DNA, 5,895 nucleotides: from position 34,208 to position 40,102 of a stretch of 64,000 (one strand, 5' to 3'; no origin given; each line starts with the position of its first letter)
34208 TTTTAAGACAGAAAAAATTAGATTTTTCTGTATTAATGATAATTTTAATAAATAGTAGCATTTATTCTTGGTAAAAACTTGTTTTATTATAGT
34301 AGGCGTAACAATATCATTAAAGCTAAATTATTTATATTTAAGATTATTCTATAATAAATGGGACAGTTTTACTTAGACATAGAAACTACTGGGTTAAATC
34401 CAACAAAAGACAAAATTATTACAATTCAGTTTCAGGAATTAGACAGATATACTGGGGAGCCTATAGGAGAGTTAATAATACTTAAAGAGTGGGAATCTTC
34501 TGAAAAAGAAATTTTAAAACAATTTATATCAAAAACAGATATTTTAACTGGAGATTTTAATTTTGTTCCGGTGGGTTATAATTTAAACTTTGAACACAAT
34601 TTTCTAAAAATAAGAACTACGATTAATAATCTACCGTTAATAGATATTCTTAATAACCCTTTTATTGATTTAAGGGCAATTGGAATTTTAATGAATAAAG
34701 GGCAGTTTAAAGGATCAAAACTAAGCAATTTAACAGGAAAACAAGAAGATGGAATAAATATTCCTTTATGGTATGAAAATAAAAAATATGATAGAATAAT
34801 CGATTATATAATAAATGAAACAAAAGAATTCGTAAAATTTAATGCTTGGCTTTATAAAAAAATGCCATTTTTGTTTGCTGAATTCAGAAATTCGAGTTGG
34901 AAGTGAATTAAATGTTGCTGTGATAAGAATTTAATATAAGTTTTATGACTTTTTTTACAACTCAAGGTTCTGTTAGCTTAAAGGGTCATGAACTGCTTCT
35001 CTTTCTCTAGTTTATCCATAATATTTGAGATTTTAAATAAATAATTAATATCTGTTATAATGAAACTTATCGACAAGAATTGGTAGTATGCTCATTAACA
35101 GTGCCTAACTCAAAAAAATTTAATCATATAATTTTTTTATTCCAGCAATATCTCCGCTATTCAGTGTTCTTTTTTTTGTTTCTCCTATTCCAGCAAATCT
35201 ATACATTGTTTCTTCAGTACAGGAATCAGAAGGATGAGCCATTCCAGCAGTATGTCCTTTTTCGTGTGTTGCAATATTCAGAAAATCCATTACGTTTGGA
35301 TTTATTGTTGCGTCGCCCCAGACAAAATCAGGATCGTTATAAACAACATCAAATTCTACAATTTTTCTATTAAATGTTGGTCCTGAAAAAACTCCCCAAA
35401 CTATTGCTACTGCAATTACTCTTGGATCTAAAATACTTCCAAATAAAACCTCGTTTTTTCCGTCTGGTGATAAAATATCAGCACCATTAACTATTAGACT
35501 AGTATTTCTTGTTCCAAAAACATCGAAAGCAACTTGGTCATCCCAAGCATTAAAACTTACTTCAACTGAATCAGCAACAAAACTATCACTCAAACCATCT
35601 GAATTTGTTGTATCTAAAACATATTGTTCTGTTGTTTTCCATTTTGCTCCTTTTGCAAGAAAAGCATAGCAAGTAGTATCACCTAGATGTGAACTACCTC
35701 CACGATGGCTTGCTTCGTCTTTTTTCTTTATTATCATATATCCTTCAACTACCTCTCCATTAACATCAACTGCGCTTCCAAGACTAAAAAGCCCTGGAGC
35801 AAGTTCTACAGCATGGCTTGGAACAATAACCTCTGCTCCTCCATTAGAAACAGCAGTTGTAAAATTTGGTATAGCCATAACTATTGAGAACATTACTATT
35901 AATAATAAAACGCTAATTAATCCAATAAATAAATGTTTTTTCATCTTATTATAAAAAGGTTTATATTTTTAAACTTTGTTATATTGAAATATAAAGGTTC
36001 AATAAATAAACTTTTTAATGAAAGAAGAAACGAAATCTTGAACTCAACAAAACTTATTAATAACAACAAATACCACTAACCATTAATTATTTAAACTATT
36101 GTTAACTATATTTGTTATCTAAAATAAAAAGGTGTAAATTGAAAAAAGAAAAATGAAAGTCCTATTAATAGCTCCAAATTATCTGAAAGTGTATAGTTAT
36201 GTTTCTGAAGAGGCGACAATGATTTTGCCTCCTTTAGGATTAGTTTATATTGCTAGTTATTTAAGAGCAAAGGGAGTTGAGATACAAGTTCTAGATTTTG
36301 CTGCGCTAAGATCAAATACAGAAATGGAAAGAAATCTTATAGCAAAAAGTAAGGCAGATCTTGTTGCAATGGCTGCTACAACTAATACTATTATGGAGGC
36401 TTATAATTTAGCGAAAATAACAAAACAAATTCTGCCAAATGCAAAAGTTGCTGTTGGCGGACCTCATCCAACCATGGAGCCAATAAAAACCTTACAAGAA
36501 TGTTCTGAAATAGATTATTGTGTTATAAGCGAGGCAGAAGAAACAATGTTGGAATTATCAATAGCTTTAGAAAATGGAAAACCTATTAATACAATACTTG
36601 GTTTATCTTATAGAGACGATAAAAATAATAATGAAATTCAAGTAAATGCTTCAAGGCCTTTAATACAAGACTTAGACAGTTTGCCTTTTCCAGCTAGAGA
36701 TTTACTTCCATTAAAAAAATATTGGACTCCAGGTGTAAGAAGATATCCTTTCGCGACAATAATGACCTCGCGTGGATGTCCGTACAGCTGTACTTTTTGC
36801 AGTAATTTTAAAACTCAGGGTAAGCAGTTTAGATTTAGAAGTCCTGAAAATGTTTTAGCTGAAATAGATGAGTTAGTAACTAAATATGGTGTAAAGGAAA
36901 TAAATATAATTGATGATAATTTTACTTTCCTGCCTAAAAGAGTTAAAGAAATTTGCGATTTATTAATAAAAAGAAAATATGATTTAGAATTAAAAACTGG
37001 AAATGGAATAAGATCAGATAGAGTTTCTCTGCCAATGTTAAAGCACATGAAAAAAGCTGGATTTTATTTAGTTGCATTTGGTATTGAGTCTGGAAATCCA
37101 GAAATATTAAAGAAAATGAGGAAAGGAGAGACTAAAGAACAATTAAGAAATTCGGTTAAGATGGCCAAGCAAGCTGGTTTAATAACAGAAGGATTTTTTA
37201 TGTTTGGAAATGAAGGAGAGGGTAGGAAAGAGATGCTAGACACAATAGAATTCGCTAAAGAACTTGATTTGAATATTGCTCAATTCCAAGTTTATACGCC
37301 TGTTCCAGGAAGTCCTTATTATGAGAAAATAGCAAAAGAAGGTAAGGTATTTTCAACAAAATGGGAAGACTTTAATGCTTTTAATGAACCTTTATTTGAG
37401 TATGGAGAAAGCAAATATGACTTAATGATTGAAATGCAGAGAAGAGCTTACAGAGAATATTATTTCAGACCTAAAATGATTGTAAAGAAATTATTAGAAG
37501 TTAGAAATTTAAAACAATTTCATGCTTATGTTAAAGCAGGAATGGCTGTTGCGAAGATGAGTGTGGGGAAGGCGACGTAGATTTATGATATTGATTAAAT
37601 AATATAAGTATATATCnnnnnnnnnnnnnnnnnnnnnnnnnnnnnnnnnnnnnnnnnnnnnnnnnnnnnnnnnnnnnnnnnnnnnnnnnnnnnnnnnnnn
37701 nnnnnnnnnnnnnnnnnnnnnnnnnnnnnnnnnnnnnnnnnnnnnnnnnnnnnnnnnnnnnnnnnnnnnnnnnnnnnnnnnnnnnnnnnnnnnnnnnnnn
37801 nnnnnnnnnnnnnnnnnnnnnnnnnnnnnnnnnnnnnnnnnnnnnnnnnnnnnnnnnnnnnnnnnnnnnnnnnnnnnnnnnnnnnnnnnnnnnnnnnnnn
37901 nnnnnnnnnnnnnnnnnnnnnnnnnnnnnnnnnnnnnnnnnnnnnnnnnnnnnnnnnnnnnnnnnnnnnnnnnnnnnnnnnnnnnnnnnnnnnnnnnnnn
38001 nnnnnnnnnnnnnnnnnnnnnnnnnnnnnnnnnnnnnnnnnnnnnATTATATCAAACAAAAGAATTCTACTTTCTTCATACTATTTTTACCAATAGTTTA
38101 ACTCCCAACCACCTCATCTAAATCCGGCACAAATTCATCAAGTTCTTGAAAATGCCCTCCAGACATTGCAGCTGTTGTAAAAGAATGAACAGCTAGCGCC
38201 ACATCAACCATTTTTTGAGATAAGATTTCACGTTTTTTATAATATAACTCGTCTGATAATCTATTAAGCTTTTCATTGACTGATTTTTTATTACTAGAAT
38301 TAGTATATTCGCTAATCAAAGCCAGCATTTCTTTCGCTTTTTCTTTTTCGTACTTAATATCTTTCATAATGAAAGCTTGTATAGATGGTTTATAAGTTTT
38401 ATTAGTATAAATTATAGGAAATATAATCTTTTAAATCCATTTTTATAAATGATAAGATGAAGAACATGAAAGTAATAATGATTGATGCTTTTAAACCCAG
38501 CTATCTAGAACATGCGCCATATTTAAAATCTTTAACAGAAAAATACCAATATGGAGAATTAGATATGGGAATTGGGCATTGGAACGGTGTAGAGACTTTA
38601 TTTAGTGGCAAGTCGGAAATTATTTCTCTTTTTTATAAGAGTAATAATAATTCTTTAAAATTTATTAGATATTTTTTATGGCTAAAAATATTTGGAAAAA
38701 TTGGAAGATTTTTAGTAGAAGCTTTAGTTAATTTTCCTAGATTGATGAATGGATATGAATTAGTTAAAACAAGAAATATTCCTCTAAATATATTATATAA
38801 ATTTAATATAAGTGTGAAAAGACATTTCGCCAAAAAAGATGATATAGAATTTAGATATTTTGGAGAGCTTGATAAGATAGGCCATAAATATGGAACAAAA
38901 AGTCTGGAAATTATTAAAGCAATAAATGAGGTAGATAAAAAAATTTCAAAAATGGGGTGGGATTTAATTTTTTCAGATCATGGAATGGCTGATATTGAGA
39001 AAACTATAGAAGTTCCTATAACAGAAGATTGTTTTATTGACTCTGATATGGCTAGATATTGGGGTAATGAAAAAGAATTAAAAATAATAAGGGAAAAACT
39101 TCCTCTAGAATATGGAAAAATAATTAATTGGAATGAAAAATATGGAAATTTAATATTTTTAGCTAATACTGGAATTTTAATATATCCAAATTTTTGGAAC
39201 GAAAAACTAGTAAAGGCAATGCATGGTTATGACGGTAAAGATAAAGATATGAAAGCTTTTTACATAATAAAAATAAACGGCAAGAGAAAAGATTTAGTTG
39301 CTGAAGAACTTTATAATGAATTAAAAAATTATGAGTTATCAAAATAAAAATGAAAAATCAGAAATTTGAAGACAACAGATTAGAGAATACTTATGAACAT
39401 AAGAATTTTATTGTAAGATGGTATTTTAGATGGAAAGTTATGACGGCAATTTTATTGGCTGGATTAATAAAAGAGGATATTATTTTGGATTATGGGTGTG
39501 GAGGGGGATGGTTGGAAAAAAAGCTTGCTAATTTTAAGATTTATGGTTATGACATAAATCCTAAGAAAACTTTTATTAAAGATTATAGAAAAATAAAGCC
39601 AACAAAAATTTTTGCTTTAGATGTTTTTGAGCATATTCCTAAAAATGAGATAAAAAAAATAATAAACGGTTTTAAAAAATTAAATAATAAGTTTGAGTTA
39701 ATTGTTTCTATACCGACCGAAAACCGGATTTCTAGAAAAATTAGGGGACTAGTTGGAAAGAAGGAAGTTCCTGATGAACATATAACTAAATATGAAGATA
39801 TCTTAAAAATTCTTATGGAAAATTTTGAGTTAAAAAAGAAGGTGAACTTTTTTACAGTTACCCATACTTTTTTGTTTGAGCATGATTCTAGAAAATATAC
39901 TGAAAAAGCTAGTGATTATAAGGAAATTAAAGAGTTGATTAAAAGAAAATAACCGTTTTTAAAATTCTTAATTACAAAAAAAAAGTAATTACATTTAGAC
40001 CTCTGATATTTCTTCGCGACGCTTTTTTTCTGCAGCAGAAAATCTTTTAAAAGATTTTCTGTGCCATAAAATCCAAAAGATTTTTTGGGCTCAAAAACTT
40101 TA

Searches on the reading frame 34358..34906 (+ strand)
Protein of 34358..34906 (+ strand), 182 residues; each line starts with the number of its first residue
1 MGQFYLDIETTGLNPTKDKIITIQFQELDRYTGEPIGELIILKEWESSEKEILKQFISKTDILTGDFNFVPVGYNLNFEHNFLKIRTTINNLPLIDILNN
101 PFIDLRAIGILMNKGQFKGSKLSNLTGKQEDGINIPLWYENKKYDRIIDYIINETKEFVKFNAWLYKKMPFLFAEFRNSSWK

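Call 46: search_protein_families(library=pfam, proteins=[window:34358-34906:+], max_evalue=0.01)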
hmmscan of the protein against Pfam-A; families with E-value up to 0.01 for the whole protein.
window:34358-34906:+ (182 aa): 1 family
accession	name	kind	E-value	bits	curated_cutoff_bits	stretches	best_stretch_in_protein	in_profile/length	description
PF13482.12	RNase_H_2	-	3.2e-07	30.9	22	1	5-125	2-109/165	RNase_H superfamily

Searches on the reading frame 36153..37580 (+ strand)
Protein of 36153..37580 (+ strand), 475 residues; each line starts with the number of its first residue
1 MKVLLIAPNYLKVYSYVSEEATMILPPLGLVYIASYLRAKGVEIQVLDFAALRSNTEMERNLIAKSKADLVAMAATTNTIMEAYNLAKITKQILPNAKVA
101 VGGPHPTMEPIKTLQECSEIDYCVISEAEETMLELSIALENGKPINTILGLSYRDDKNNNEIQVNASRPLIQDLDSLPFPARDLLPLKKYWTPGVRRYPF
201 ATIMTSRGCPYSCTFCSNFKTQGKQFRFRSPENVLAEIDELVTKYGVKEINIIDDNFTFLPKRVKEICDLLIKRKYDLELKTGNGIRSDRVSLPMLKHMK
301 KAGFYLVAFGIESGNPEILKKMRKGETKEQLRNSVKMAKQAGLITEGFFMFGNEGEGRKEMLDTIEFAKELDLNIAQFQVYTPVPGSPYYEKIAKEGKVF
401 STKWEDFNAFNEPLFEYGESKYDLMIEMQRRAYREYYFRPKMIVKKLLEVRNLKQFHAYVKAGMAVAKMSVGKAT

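Call 79: search_protein_families(library=pfam, proteins=[window:36153-37580:+], max_evalue=0.001)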
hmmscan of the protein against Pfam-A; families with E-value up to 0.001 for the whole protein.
window:36153-37580:+ (475 aa): 2 families
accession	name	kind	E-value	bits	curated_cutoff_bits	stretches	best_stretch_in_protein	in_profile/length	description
PF04055.27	Radical_SAM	-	1.2e-25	91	29.5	1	205-368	3-166/166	Radical SAM superfamily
PF02310.24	B12-binding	-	5.2e-23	81.6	32.1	1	20-135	7-120/121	B12 binding domain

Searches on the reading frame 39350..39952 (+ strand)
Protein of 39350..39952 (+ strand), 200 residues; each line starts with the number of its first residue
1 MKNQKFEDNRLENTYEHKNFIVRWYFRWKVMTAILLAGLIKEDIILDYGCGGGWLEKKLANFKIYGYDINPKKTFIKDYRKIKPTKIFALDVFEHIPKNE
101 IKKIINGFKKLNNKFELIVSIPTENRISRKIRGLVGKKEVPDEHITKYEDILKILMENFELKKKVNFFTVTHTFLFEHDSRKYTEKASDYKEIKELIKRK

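Call 46: search_protein_families(library=pfam, proteins=[window:39350-39952:+], max_evalue=0.01)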
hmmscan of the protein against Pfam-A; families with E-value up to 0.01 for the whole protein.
window:39350-39952:+ (200 aa): 3 families
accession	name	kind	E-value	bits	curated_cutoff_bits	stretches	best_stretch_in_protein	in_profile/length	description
PF13489.12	Methyltransf_23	-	8.5e-06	26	27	1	39-104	20-100/164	Methyltransferase domain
PF13847.12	Methyltransf_31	-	0.0009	19.4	27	1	43-73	5-40/145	Methyltransferase domain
PF09216.15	Pfg27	-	0.0027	18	25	1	89-158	48-114/176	Pfg27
